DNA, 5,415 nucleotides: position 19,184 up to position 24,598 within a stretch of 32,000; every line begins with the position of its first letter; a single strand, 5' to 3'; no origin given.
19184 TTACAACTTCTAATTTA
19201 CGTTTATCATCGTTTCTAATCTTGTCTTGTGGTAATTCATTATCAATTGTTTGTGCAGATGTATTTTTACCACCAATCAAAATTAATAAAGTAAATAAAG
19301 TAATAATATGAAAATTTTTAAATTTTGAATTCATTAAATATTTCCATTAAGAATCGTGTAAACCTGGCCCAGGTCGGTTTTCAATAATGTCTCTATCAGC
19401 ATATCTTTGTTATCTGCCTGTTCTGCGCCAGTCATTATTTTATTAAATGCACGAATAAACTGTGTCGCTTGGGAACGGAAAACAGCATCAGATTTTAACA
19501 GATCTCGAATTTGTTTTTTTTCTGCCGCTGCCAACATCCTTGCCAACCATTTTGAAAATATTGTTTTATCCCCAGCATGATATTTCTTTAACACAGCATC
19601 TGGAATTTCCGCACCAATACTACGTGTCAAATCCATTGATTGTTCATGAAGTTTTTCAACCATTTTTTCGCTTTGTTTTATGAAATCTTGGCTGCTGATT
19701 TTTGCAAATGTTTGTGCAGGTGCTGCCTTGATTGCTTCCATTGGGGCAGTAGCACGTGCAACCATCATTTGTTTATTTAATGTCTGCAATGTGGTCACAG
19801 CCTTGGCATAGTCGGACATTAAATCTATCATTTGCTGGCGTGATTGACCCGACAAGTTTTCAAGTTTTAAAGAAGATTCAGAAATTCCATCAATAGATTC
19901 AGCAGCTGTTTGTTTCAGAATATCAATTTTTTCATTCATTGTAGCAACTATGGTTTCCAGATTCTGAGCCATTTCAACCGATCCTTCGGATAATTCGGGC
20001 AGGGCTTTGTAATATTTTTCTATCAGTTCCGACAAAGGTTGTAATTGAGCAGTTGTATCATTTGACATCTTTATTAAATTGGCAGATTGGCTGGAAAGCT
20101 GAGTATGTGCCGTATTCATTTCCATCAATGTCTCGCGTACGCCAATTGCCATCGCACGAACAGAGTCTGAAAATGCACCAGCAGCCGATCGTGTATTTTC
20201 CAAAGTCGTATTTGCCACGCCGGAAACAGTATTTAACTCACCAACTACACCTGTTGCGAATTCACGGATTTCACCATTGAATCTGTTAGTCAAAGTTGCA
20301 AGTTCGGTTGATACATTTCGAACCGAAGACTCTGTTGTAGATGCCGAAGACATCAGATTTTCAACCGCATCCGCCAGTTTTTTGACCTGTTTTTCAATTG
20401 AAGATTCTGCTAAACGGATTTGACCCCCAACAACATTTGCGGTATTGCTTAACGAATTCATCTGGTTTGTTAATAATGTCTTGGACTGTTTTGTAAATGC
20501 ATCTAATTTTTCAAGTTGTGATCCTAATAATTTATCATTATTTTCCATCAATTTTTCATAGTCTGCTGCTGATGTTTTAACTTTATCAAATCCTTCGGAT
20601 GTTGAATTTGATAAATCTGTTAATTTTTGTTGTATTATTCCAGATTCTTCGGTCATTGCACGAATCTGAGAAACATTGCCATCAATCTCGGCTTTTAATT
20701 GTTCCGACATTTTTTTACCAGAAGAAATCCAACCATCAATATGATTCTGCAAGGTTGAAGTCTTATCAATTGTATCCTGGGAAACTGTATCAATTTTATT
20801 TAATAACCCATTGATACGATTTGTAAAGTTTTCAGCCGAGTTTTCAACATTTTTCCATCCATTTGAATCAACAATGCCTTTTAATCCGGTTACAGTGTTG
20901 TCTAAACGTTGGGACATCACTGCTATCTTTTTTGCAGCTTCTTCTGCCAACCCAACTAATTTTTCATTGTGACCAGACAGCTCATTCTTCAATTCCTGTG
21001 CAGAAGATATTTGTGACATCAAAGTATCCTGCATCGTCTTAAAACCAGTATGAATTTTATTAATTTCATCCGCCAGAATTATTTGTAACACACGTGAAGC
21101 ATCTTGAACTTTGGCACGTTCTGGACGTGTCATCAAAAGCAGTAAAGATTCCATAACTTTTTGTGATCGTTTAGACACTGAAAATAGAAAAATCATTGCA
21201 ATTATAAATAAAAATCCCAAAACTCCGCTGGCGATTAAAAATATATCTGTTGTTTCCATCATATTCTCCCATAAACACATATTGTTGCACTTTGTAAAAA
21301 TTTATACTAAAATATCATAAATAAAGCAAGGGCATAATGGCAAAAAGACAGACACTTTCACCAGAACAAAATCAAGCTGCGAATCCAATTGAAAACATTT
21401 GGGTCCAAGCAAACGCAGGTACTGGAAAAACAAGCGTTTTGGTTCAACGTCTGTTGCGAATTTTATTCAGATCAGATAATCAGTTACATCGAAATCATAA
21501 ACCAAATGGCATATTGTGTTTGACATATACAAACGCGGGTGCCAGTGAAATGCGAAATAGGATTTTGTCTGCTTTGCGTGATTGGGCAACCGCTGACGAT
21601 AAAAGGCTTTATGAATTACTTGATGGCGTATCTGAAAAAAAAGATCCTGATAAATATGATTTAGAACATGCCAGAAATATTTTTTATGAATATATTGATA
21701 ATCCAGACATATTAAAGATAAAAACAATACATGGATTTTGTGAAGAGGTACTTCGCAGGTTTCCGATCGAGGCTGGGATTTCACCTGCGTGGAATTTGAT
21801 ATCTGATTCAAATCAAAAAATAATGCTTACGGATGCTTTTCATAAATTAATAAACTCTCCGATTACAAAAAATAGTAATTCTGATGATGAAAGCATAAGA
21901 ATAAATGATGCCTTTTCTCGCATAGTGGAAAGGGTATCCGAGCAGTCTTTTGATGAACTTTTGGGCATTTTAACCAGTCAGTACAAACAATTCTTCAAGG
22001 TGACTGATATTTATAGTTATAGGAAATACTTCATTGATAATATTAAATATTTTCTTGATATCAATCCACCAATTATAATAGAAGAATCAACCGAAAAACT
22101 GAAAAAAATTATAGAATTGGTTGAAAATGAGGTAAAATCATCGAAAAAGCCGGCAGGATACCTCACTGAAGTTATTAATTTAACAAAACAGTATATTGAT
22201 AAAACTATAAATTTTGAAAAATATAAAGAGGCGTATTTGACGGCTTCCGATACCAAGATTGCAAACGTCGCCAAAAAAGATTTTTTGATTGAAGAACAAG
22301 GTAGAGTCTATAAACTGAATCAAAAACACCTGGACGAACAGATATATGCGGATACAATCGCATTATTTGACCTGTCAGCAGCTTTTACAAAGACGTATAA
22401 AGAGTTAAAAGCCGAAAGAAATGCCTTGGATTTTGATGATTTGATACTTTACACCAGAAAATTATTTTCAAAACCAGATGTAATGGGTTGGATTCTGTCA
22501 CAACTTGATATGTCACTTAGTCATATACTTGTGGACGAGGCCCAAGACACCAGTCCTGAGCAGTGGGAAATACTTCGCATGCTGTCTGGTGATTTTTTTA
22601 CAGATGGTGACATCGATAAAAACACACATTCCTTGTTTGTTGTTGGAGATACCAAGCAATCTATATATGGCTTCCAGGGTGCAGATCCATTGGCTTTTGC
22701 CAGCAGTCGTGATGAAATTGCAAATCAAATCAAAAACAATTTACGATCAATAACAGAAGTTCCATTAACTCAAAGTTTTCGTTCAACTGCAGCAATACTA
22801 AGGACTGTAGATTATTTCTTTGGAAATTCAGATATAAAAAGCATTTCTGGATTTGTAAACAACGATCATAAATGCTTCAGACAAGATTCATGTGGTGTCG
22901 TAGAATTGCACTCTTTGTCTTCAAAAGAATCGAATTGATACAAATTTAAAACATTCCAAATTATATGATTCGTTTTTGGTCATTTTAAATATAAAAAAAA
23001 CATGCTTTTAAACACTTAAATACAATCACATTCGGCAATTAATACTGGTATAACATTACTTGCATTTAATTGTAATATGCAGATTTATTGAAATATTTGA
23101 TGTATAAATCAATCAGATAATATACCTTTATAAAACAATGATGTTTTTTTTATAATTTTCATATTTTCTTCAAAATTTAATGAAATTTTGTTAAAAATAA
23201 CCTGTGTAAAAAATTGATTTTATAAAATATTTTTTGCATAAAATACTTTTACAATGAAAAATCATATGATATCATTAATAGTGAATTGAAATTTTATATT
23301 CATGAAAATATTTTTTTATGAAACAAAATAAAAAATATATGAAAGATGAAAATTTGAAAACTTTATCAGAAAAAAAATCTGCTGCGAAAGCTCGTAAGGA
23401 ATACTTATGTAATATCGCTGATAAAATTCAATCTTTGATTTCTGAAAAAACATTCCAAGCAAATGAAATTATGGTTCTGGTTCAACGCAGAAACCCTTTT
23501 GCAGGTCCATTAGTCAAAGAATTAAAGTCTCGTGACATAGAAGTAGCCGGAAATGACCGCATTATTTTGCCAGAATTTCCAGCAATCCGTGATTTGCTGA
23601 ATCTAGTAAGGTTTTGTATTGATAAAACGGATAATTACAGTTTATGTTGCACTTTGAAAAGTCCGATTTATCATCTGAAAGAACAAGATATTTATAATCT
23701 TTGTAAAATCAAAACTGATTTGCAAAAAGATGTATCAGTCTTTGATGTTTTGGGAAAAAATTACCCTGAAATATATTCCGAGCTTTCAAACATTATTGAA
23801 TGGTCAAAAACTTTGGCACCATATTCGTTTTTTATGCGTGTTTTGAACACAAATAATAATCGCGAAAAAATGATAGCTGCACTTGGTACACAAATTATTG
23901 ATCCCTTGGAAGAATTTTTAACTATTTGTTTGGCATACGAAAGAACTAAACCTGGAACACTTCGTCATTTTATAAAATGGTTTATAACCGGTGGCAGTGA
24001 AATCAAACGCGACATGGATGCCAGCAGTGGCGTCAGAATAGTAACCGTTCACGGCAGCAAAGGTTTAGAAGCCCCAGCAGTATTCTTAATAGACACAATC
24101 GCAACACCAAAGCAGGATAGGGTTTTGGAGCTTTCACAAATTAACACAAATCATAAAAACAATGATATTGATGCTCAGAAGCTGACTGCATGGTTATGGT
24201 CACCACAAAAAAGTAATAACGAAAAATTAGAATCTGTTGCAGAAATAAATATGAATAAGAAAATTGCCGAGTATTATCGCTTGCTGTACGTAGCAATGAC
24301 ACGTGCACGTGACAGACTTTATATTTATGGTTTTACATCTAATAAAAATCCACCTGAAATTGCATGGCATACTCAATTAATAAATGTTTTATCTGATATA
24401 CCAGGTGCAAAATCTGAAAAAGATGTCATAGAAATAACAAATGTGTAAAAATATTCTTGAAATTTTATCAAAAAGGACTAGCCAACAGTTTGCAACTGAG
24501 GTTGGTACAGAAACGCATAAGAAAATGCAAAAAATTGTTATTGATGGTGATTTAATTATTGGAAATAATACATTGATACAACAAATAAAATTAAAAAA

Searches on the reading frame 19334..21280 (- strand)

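Call 24: search_protein_families(library=pfam, proteins=[window:19334-21280:-], max_evalue=0.001)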
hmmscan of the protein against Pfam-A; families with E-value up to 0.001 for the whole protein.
window:19334-21280:- (648 aa): 1 family
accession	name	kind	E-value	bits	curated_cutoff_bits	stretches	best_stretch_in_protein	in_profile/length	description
PF04513.17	Baculo_PEP_C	-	3.5e-06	27.6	38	0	270-363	18-111/140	Baculovirus polyhedron envelope protein, PEP, C terminus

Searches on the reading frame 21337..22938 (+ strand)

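Call 24: search_protein_families(library=pfam, proteins=[window:21337-22938:+], max_evalue=0.001)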
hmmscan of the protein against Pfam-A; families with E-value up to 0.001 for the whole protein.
window:21337-22938:+ (533 aa): 3 families
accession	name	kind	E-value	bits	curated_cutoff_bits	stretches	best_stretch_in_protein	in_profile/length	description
PF00580.27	UvrD-helicase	-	1.7e-51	175.9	23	1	7-458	1-267/271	UvrD/REP helicase N-terminal domain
PF13245.12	AAA_19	-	2.6e-11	44.3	25.1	1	17-446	10-133/134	AAA domain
PF13401.12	AAA_22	-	0.00075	20.3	27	0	350-419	51-110/130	AAA domain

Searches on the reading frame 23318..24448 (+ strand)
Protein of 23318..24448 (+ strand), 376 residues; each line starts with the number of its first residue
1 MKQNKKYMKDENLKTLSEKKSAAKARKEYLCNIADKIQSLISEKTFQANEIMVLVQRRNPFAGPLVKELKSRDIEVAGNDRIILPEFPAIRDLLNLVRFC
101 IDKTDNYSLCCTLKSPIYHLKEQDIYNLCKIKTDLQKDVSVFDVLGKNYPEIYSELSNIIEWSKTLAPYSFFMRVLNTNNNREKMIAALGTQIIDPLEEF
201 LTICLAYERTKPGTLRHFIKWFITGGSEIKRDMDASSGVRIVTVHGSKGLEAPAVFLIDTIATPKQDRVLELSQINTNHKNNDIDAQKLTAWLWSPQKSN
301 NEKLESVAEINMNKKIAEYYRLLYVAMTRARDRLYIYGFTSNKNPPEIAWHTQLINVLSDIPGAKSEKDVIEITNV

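Call 24: search_protein_families(library=pfam, proteins=[window:23318-24448:+], max_evalue=0.001)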
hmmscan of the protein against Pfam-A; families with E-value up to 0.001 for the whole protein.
window:23318-24448:+ (376 aa): 2 families
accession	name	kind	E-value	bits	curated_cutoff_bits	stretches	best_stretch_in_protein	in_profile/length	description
PF13361.12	UvrD_C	-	4.7e-23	82.6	25.6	1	23-336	47-345/350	UvrD-like helicase C-terminal domain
PF13538.12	UvrD_C_2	-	8.4e-13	48.4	27.4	2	239-266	2-29/52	UvrD-like helicase C-terminal domain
